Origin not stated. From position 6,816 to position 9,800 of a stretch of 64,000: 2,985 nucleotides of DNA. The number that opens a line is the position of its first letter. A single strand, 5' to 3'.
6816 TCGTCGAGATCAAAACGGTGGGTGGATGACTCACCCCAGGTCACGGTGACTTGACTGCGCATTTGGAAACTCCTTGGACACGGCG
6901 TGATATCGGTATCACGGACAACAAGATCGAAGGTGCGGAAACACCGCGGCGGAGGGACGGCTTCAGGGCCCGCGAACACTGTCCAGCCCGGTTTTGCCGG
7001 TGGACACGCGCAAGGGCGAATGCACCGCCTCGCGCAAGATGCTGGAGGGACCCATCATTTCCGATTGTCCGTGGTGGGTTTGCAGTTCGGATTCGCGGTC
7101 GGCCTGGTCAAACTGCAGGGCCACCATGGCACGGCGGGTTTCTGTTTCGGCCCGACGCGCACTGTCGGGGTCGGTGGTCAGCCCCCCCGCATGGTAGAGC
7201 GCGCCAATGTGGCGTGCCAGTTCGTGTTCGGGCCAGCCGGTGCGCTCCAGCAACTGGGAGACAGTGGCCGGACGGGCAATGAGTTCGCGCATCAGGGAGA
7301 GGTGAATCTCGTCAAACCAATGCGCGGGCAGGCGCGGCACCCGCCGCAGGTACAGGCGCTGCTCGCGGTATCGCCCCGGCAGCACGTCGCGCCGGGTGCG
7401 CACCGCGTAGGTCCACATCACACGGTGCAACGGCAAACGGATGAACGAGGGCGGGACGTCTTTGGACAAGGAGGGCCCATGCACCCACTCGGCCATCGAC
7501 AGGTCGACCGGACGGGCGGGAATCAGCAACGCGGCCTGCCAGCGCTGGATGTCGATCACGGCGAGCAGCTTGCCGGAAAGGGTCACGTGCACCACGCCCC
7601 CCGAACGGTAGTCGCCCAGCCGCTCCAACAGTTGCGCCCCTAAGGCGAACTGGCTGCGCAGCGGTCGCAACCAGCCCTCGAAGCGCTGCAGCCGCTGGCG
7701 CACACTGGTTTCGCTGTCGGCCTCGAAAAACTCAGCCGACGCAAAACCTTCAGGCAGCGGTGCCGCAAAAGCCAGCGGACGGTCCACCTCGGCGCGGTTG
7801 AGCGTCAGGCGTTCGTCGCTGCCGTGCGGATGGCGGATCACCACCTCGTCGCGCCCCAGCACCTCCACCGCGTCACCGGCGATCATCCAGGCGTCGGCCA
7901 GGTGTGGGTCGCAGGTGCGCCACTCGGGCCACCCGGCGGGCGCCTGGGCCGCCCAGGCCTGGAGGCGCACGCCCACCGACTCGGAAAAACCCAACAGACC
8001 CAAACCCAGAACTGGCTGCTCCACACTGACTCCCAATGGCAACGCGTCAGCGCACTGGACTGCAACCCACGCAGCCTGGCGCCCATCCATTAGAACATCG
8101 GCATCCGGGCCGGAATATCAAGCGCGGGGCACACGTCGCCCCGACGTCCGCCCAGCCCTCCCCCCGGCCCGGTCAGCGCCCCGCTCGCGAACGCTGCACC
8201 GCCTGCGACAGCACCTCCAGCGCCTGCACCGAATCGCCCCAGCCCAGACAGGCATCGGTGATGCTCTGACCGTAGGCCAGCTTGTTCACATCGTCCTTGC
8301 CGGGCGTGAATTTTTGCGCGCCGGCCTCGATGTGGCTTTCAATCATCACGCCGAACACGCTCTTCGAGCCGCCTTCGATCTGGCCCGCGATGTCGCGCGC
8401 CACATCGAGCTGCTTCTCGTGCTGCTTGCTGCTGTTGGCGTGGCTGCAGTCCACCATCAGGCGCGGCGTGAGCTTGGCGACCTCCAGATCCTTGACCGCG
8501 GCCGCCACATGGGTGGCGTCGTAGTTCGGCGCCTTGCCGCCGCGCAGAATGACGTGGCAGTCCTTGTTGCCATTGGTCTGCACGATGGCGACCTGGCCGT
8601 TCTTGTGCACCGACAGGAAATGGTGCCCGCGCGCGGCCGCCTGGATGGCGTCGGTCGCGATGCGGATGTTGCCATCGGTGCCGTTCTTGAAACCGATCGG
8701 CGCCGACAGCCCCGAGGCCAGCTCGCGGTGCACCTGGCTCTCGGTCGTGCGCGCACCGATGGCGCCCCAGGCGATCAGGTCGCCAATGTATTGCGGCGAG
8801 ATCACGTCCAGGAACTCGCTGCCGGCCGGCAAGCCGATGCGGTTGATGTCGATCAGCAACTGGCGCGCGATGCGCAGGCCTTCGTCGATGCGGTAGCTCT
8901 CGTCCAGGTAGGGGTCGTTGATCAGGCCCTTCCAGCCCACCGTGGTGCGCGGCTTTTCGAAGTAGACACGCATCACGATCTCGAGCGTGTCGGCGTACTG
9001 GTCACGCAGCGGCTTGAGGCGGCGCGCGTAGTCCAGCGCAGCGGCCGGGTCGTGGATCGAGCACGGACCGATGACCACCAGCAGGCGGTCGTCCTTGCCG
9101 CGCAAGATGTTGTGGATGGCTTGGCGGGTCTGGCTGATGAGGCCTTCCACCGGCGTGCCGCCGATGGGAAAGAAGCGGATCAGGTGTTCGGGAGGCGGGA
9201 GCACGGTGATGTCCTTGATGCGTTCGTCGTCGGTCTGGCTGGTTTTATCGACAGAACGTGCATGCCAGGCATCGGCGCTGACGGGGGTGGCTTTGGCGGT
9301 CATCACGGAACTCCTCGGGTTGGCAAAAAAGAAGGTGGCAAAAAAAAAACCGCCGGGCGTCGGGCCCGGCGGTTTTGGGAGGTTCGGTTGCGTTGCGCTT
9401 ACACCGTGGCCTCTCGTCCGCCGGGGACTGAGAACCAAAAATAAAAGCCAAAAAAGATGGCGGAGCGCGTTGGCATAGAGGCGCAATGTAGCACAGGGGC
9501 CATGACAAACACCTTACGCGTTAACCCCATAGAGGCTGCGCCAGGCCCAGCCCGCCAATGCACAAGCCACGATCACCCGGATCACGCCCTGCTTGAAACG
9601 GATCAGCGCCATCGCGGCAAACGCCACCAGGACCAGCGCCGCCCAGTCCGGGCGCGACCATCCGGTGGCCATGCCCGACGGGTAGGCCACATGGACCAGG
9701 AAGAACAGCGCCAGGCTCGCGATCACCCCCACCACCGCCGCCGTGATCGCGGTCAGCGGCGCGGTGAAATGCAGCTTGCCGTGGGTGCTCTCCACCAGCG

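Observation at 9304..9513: Textbook leader-peptide attenuator (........) upstream of the DAHP synthase gene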

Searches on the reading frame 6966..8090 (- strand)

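Call 50: search_protein_families(library=pfam, proteins=[window:6966-8090:-])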
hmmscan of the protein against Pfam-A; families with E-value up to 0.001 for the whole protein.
window:6966-8090:- (375 aa): 1 family
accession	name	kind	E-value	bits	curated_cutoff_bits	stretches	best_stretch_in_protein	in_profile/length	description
PF12840.13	HTH_20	-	5e-05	23.6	27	1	264-302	7-46/51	Helix-turn-helix domain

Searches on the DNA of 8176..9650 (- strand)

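Call 4: search_rna_families(source=window, start=9200, end=9650, threshold=evalue, max_evalue=10, show_alignments=3)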
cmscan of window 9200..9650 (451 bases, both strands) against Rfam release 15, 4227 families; matches with E-value up to 10: 20.
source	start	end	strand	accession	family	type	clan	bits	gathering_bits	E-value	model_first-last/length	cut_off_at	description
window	9343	9443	-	RF02630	Hrs12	Gene; sRNA;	-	27.7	70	0.019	1-87/87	no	Hfq-regulated sRNA 12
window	9344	9443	-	RF00106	RNAI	Gene; antisense;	-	23.7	47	0.028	1-102/102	no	RNAI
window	9345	9428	-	RF02784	SorX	Gene; sRNA;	-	21.2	46.6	0.0089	1-73/73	no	Singlet oxygen resistance RNA X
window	9340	9374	+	RF02901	AaHKsRNA41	Gene; sRNA;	-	19.5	97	0.026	149-183/187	no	Aggregatibacter sRNA 41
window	9343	9486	+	RF02424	Bp2_287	Gene; sRNA;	-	19.5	70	0.028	1-174/174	no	Burkholderia sRNA Bp2_Cand287_SIPHT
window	9338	9406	-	RF02074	STnc240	Gene; sRNA;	-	17.7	55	6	1-77/77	no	Enterobacterial sRNA STnc240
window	9340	9469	-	RF01772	rnk_pseudo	Cis-reg; leader;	-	16.3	55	3.3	1-108/108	no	Pseudomonas rnk leader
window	9264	9376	+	RF01408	sraL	Gene; sRNA;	-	16.1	39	0.26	1-142/142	no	sraL Hfq binding RNA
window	9337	9373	+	RF02657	sot2652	Gene; sRNA;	-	15.6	61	0.35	123-160/187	no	Sense overlapping transcript RNA 2652 (sot)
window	9340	9394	-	RF01859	Phe_leader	Cis-reg; leader;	-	15.3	55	7.3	1-125/125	no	Phenylalanine leader peptide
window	9343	9441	-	RF01065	23S-methyl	Cis-reg;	-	15.3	50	9.9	1-102/102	no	23S methyl RNA motif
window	9325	9376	+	RF02343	ar9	Gene; sRNA;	-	14.5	45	9.2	1-149/149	no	Alphaproteobacterial sRNA ar9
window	9347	9371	+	RF02784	SorX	Gene; sRNA;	-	14.3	46.6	1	43-67/73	no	Singlet oxygen resistance RNA X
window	9282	9317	+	RF02923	HTH-XRE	Cis-reg;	-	14.2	49.8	7.2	12-47/78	no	HTH-XRE RNA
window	9335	9409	-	RF00519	suhB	Gene; sRNA;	CL00108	14.1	41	2.7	1-77/77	no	Makes More Granules Regulator RNA (mmgR)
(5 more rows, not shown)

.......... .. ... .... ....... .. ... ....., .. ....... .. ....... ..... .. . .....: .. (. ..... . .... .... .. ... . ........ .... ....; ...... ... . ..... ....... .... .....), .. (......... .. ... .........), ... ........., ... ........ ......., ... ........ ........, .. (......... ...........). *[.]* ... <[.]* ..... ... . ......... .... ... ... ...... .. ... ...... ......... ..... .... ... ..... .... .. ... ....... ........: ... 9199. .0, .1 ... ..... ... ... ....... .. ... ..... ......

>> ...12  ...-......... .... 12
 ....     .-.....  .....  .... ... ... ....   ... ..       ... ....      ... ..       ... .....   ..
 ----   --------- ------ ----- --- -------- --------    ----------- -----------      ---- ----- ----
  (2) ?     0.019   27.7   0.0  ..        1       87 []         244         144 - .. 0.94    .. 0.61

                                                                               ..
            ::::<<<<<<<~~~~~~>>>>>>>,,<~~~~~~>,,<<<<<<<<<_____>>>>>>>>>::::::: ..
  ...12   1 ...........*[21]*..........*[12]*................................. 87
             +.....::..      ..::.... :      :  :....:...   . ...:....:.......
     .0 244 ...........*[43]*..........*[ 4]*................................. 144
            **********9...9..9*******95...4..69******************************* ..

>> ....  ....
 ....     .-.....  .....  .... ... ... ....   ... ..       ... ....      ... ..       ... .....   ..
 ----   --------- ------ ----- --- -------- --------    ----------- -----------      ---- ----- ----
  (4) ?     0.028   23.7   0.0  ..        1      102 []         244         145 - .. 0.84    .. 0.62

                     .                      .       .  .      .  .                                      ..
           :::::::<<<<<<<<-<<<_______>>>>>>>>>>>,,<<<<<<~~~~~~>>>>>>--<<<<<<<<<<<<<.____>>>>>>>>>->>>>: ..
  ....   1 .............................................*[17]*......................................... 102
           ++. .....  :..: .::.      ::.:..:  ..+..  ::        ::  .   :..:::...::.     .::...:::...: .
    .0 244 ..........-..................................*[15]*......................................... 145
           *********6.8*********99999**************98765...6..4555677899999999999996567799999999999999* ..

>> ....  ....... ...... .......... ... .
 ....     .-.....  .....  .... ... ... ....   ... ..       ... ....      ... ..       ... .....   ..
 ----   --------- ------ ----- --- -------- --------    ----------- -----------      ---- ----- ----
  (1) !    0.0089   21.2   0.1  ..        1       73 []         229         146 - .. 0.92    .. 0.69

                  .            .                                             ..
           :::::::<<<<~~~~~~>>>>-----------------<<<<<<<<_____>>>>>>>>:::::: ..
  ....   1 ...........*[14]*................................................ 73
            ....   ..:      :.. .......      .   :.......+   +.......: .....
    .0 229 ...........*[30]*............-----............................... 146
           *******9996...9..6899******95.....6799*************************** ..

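Call 24: search_rna_families(sources=[L055, L056, L057, L060, L062, L069, L070, L073, L077, L068, L059, L048, L050, L001, L003, L025], threshold=gathering, show_alignments=2)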
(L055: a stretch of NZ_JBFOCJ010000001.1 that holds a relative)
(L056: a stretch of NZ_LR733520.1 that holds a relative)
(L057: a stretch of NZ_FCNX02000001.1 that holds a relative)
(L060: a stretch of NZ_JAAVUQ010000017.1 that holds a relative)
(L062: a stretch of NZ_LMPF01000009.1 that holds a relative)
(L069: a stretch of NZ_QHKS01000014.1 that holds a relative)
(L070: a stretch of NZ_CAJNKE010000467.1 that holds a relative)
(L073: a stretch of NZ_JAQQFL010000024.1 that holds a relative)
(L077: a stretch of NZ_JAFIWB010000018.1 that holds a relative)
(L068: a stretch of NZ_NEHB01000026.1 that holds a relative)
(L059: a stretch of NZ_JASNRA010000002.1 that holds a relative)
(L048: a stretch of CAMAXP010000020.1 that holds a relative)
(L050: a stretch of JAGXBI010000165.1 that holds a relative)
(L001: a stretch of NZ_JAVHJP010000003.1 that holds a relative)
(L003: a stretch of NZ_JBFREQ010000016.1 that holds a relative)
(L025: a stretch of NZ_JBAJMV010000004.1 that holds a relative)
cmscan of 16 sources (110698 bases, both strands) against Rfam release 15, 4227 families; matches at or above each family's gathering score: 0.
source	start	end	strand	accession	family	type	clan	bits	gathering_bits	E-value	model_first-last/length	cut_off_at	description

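Call 25: search_rna_families(source=L070, start=860, end=1240, threshold=evalue, max_evalue=1)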
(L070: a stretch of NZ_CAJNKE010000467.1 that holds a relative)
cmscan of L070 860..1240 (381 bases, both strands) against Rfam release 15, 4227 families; matches with E-value up to 1: 7.
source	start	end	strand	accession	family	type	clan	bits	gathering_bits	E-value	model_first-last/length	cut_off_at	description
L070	1013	1086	+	RF02432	SpF25_sRNA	Gene; sRNA;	-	25.8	48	0.037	1-102/102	no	Streptococcus sRNA SpF25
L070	1052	1101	-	RF00370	sroD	Gene; sRNA;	-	24.6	50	0.01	1-86/86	no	sroD RNA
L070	1017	1087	+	RF02074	STnc240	Gene; sRNA;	-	23.3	55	0.33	1-77/77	no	Enterobacterial sRNA STnc240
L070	1030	1088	+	RF02054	STnc420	Gene; sRNA;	-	20.7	70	0.13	1-58/58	no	Salmonella enterica sRNA STnc420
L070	1032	1082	+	RF00370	sroD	Gene; sRNA;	-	19.5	50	0.18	1-86/86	no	sroD RNA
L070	1051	1143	-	RF02552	RcsR1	Gene; sRNA;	-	17.9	60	0.27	1-96/96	no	RcsR1 sRNA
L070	1041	1085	+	RF00106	RNAI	Gene; antisense;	-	17.1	47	0.79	1-102/102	no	RNAI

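Call 45: build_rna_model(alignment_id=A2, structure=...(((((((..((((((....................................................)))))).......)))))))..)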
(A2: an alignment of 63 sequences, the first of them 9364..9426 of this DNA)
Model R1 built from alignment A2 (63 sequences, 92 columns); structure: as given.
model positions 66; base pairs 13; branch points 0; effective number of sequences 63; information 0.732 bits per position. Calibrated on 0.2 Mb of random sequence (short: E-values are rough).
structure used (alignment columns):
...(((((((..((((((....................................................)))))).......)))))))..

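Call 46: search_with_rna_model(model_id=R1, sources=[window, L001, L002, L003, L004, L005, L006, L007, L008, L009, L010, L011, L012, L013, L014, L015, L016, L017, L018, L019, L020, L021, L022, L023, L024, L025, L026, L027, L028, L029, L030, L031, L032, L033, L034, L035, L036, L037, L038, L039, L040, L041, L042, L043, L044, L045, L046, L047, L048, L049, L050, L051, L052, L053, L054, L055, L056, L057, L058, L059, L060, L061, L062, L063, L064, L065, L066, L067, L068, L069, L070, L071, L072, L073, L074, L075, L076, L077, L078, L079, L080], max_evalue=0.1, make_alignment=true)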
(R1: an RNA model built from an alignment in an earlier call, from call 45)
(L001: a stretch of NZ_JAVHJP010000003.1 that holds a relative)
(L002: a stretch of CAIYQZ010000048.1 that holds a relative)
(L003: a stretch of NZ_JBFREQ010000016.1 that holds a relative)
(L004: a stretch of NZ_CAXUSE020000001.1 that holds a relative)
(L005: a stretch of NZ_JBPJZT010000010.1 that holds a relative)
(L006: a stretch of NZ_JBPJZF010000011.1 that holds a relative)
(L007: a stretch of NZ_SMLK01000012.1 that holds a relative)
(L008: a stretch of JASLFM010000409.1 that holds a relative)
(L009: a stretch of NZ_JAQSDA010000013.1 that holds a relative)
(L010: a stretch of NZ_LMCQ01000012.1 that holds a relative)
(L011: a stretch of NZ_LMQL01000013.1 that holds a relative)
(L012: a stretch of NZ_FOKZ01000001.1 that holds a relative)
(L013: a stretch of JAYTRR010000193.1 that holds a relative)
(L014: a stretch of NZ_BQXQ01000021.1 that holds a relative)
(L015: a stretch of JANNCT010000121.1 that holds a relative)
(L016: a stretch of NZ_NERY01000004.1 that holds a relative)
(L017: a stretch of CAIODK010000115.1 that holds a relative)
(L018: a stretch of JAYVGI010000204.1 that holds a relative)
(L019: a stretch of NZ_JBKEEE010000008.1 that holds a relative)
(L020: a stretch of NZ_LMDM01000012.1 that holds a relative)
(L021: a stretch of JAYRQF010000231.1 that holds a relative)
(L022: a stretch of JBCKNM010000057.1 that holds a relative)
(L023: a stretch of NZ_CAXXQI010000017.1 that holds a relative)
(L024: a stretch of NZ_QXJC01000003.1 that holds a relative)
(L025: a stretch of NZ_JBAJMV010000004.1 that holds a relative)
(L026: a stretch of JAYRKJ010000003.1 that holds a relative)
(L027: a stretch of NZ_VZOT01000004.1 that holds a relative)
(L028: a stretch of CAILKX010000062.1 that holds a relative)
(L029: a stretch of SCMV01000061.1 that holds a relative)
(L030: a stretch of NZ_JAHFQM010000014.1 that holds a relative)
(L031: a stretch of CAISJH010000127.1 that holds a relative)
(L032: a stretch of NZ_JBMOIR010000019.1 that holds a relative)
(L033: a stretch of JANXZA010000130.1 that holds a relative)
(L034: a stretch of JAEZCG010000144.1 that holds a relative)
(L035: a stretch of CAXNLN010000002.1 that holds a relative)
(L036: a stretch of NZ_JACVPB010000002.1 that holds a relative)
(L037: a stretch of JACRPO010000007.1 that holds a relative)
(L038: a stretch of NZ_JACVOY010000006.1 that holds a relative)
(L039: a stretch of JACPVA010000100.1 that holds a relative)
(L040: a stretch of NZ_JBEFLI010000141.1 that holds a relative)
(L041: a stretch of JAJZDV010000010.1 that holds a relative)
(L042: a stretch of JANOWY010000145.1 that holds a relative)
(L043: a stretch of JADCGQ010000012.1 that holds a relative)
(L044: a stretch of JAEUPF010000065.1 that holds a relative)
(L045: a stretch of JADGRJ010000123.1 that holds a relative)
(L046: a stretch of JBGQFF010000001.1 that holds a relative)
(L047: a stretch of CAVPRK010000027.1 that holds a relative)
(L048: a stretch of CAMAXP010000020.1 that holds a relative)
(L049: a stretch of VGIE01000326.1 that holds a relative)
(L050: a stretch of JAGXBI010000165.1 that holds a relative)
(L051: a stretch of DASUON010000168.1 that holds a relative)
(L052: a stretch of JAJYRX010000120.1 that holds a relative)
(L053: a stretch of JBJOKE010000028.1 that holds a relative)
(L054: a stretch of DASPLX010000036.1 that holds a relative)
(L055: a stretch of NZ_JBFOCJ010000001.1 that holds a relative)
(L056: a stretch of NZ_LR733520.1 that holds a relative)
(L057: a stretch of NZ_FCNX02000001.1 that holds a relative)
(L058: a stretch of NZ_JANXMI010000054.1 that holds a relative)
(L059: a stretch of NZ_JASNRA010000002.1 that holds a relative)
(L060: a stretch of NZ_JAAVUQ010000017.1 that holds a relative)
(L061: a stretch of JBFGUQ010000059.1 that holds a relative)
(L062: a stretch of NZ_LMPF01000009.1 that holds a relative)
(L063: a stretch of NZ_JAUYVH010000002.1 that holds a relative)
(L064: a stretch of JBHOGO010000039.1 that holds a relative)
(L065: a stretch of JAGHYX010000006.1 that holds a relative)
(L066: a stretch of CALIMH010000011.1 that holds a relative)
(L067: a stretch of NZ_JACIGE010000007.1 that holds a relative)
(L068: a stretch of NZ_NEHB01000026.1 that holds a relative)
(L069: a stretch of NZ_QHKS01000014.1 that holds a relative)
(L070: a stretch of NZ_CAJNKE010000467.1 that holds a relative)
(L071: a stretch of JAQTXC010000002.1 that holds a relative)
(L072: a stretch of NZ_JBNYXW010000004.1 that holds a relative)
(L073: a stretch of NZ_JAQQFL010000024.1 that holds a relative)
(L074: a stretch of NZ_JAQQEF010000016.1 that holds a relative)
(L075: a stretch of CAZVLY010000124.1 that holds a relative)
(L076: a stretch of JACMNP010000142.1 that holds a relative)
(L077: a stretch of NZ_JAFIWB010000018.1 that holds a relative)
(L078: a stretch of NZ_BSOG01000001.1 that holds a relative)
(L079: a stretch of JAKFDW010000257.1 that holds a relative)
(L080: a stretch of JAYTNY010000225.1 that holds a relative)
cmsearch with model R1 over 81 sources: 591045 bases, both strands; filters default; matches with E-value up to 0.1: 66.
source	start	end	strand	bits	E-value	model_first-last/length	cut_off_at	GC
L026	2877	2944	+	60.3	3e-09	1-66/66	no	0.63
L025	2848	2921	+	59.5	4.5e-09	1-66/66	no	0.62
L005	2872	2937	+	58.3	7.9e-09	1-66/66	no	0.62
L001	2877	2942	+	57.1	1.4e-08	1-66/66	no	0.68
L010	2885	2944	+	56.4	1.9e-08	1-66/66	no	0.65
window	9364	9426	-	55.7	2.6e-08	1-66/66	no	0.7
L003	2874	2939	+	54.5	4.5e-08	1-66/66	no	0.67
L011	2887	2952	+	53.6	6.8e-08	1-66/66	no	0.64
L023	2871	2930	+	53.5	7.2e-08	1-66/66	no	0.67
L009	2857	2923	+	52.8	1e-07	1-66/66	no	0.57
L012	2852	2919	+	52.4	1.2e-07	1-66/66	no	0.53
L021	819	878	+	50.8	2.6e-07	1-66/66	no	0.7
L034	2844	2909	+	50.2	3.4e-07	1-66/66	no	0.7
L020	2830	2899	+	48.9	6.1e-07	1-66/66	no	0.64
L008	2876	2937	+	47.5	1.2e-06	1-66/66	no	0.68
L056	2856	2926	+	47.5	1.2e-06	1-66/66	no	0.56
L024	2878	2937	+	47.4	1.3e-06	1-66/66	no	0.65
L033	2840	2908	+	47.3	1.3e-06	1-66/66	no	0.67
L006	2883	2944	+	47.3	1.3e-06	1-66/66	no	0.66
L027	2864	2927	+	46.4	1.9e-06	1-66/66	no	0.58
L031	931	997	+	45.7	2.7e-06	1-66/66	no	0.67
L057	2858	2926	+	45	3.7e-06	1-66/66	no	0.58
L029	2870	2926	+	44.9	4.1e-06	1-66/66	no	0.67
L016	2849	2906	+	44.9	4.1e-06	1-66/66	no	0.66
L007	2875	2945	+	44.7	4.3e-06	1-66/66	no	0.61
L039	2841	2905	+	44.4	5.1e-06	1-66/66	no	0.68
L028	2864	2923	+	44.3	5.3e-06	1-66/66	no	0.6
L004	2855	2914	+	44.3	5.4e-06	1-66/66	no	0.6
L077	2857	2924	+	44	6e-06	1-66/66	no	0.65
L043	2827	2895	+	43.9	6.4e-06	1-66/66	no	0.64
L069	2781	2846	+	43.6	7.4e-06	1-66/66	no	0.61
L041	2780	2842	+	43.3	8.5e-06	1-66/66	no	0.62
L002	2887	2956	+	42.9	1e-05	1-66/66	no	0.66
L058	2872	2946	+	42.3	1.3e-05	1-66/66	no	0.59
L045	1870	1934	+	42.2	1.4e-05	1-66/66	no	0.66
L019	2849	2914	+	42.1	1.5e-05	1-66/66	no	0.59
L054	2843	2919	+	41.8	1.7e-05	1-66/66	no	0.58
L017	2847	2910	+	41.7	1.8e-05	1-66/66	no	0.58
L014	2872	2931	+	41.6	1.8e-05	1-66/66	no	0.67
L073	2770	2834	+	41.6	1.9e-05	1-66/66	no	0.57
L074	2769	2833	+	41.6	1.9e-05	1-66/66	no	0.57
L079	33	97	+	41.4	2e-05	1-66/66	no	0.54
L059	2863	2931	+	40.9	2.6e-05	1-66/66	no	0.68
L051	2876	2947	+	40.5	3.1e-05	1-66/66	no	0.61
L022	2850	2909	+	40.3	3.4e-05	1-66/66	no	0.65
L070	1000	1066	+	40.2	3.5e-05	1-66/66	no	0.61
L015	2872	2938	+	38.9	6.4e-05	1-66/66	no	0.48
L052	2872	2934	+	38.7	7.3e-05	1-66/66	no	0.49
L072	2863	2938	+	38.4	8.2e-05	1-66/66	no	0.51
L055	2840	2903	+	38.2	9.1e-05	1-66/66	no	0.61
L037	2828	2893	+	38.2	9.2e-05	1-66/66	no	0.64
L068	2862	2938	+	38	0.0001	1-66/66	no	0.51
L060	2871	2935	+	37.7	0.00012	1-66/66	no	0.58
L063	2883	2964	+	37.3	0.00014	1-66/66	no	0.49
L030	2843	2901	+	37.1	0.00015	1-66/66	no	0.68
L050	2872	2928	+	37.1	0.00015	1-66/66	no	0.61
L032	2889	2948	+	36.8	0.00018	1-66/66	no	0.6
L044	2711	2779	+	36.6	0.00019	1-66/66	no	0.64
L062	2848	2912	+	36.3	0.00022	1-66/66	no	0.58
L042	2849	2915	+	36.1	0.00024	1-66/66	no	0.54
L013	1926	1994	+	35.5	0.00032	1-66/66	no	0.51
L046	2860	2916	+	34.1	0.00061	1-66/66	no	0.65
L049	2157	2212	+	33.1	0.00097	1-66/66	no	0.66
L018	7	73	+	32.5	0.0013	1-66/66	no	0.51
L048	2860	2921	+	27.4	0.014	1-66/66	no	0.69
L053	2838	2904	+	25.7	0.03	1-66/66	no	0.69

Alignment A3: 66 matches aligned to the model, 122 columns, each read 5' to 3' on its own strand. Consensus structure (alignment columns), stored with it:
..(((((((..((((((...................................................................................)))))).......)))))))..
